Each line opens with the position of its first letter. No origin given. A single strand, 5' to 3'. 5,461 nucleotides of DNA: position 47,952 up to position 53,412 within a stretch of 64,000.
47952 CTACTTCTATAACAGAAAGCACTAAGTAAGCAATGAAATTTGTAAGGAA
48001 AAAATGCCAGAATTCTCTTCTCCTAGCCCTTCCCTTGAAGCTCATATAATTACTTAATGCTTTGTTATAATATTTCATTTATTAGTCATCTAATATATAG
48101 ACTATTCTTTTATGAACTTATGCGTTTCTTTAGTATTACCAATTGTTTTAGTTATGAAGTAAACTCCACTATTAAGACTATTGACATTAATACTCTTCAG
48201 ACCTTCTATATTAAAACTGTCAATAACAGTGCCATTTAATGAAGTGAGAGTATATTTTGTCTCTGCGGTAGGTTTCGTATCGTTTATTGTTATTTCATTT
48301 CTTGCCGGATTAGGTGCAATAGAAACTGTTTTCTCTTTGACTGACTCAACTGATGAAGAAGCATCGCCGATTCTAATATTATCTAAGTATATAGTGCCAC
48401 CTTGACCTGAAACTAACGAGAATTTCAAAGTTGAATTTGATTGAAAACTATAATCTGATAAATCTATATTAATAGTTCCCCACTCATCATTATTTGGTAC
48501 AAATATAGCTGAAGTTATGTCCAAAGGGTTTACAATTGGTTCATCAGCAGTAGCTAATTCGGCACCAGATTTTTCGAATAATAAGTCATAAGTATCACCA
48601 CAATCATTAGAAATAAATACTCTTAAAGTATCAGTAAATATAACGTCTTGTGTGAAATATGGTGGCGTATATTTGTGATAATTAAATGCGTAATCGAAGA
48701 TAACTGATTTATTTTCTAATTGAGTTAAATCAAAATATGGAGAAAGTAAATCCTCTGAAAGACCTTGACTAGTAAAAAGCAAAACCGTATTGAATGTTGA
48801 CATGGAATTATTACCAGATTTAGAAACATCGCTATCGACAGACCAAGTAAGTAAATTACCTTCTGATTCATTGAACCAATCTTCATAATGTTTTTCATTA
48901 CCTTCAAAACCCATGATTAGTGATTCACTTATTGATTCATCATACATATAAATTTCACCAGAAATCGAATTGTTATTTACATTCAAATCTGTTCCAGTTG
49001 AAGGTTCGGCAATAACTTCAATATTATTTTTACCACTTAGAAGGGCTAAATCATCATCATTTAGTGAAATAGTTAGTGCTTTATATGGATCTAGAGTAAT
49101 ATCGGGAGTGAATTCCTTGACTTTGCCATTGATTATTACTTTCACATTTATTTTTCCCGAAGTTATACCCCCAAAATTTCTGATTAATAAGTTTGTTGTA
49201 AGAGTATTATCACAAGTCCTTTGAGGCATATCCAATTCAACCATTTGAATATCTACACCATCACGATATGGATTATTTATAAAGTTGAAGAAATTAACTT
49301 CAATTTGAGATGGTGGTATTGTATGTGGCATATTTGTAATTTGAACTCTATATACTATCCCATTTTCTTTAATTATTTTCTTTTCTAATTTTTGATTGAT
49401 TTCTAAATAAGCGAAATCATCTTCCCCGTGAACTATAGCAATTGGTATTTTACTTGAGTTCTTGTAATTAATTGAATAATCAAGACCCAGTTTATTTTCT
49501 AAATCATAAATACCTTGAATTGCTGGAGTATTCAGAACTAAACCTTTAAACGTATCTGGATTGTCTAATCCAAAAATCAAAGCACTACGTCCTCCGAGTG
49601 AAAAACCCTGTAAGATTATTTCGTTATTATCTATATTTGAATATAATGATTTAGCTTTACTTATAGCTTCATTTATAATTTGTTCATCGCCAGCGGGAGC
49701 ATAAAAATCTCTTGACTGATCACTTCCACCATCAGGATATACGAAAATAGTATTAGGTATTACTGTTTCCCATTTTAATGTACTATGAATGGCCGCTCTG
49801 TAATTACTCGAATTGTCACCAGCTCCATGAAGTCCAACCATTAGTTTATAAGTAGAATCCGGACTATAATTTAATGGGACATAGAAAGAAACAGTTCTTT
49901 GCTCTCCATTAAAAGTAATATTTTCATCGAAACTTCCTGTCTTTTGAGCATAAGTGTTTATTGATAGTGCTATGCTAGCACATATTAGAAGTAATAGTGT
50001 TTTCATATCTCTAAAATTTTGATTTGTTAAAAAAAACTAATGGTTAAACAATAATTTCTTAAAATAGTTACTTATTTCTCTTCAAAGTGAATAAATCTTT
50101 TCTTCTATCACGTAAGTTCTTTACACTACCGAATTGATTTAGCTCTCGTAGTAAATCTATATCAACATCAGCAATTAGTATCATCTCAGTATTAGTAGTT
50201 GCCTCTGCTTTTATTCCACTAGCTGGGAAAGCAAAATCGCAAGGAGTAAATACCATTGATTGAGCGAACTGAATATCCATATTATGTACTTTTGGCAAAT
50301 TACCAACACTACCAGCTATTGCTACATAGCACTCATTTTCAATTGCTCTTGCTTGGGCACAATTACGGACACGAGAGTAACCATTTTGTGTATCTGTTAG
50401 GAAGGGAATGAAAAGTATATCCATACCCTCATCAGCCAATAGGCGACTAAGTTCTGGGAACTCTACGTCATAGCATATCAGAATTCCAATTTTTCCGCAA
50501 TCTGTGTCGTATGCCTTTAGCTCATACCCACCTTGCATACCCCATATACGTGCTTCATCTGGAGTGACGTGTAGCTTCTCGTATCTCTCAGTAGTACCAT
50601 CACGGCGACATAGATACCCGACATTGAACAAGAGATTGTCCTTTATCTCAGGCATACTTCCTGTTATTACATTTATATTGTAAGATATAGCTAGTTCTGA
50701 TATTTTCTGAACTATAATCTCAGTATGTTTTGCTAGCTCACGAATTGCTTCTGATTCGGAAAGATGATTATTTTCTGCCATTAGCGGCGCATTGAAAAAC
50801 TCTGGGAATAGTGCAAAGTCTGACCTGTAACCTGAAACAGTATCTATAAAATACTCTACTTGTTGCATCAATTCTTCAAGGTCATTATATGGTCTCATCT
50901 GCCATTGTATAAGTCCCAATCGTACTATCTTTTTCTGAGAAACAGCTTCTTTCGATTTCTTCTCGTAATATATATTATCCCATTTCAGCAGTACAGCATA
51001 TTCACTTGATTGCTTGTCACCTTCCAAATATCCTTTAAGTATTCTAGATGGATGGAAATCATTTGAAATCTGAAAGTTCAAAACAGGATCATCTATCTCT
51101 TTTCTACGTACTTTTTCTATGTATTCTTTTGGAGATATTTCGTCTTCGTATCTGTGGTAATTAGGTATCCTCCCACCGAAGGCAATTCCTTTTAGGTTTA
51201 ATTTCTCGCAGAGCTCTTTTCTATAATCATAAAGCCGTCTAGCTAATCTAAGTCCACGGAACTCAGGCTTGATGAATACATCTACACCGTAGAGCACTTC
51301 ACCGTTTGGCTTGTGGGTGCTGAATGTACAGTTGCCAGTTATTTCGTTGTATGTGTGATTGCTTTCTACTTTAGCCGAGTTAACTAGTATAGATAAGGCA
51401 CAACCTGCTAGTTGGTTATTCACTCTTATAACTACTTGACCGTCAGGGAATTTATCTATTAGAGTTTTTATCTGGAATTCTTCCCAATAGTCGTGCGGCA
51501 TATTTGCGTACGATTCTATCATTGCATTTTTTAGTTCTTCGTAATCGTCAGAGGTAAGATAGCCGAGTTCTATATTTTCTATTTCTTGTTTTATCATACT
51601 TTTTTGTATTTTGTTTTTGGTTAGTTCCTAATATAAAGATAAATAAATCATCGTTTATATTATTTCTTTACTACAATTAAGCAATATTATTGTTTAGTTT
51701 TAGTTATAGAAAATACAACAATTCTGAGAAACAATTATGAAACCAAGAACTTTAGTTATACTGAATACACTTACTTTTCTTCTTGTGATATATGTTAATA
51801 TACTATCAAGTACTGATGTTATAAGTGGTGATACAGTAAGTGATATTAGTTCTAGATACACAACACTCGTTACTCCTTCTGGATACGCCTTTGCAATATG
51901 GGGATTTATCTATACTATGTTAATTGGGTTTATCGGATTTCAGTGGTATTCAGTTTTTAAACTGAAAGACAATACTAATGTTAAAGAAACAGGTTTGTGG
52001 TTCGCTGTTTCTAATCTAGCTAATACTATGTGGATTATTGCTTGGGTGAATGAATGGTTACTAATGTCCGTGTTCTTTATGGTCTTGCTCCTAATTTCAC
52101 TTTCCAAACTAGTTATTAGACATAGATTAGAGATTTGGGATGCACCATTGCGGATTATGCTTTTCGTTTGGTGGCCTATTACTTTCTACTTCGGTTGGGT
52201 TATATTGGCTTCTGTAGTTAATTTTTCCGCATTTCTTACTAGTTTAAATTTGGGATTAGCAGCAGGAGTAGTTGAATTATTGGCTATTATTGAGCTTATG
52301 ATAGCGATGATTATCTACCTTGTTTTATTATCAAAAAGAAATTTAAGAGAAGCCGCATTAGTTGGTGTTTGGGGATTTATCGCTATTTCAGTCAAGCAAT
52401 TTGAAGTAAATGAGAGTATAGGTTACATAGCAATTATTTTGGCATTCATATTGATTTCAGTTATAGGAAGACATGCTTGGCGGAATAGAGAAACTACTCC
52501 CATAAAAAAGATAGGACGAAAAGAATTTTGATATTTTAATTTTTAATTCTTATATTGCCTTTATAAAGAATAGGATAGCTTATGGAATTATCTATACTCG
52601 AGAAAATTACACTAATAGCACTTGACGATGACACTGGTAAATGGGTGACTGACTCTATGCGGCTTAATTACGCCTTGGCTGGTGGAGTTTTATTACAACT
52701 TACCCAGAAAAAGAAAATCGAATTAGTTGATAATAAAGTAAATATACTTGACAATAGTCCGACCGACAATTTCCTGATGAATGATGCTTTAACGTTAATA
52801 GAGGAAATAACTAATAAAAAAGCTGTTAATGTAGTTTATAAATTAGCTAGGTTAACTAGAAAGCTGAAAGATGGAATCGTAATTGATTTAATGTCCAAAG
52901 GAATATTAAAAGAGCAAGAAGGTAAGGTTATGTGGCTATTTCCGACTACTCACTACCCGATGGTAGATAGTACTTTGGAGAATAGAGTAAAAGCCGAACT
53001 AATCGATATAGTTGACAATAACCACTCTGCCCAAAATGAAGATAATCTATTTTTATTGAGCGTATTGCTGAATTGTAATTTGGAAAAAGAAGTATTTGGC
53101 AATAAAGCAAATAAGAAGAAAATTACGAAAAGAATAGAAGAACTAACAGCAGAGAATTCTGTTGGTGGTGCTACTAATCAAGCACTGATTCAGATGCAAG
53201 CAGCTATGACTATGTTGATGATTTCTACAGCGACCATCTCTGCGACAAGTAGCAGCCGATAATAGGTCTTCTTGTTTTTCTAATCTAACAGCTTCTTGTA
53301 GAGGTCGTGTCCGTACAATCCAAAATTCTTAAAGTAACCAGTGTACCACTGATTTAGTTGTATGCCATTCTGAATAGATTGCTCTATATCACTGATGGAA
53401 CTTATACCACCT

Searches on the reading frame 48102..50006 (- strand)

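Call 43: search_protein_families(library=pfam, proteins=[window:48102-50006:-], max_evalue=0.001)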
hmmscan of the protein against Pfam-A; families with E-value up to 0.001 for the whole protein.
window:48102-50006:- (634 aa): 4 families
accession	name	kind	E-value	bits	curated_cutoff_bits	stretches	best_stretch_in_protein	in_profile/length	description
PF18962.6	Por_Secre_tail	-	6.2e-10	39.7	27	1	565-632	3-74/75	Secretion system C-terminal sorting domain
PF02230.22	Abhydrolase_2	-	1.1e-08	35.6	23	1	55-236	16-207/217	Phospholipase/Carboxylesterase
PF00756.26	Esterase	-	1.3e-06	28.8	22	1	34-156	5-143/251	Putative esterase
PF12146.15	Hydrolase_4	-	0.00021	21.1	27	0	113-165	61-113/239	Serine aminopeptidase, S33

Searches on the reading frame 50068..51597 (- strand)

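Call 43: search_protein_families(library=pfam, proteins=[window:50068-51597:-], max_evalue=0.001)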
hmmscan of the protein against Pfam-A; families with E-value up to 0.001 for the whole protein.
window:50068-51597:- (509 aa): 2 families
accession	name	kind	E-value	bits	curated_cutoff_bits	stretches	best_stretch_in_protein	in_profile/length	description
PF00795.27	CN_hydrolase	-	2.5e-35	122.5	23.2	1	233-487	6-255/256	Carbon-nitrogen hydrolase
PF00583.31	Acetyltransf_1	-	6.9e-05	23.6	20.7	1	34-139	18-97/116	Acetyltransferase (GNAT) family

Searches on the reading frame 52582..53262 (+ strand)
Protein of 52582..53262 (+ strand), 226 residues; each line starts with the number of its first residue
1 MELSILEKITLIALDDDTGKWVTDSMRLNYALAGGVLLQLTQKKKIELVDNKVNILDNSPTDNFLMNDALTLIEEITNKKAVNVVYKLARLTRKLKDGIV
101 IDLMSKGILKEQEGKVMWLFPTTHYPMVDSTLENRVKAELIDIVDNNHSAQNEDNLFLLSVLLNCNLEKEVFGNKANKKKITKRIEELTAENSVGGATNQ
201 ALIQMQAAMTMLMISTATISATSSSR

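Call 43: search_protein_families(library=pfam, proteins=[window:52582-53262:+], max_evalue=0.001)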
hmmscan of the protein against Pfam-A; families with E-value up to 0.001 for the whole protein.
window:52582-53262:+ (226 aa): 1 family
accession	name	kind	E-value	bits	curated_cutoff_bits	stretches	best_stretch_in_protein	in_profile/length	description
PF05719.16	GPP34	-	2.1e-33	116.5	29.1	1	7-202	3-198/201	Golgi phosphoprotein 3 (GPP34)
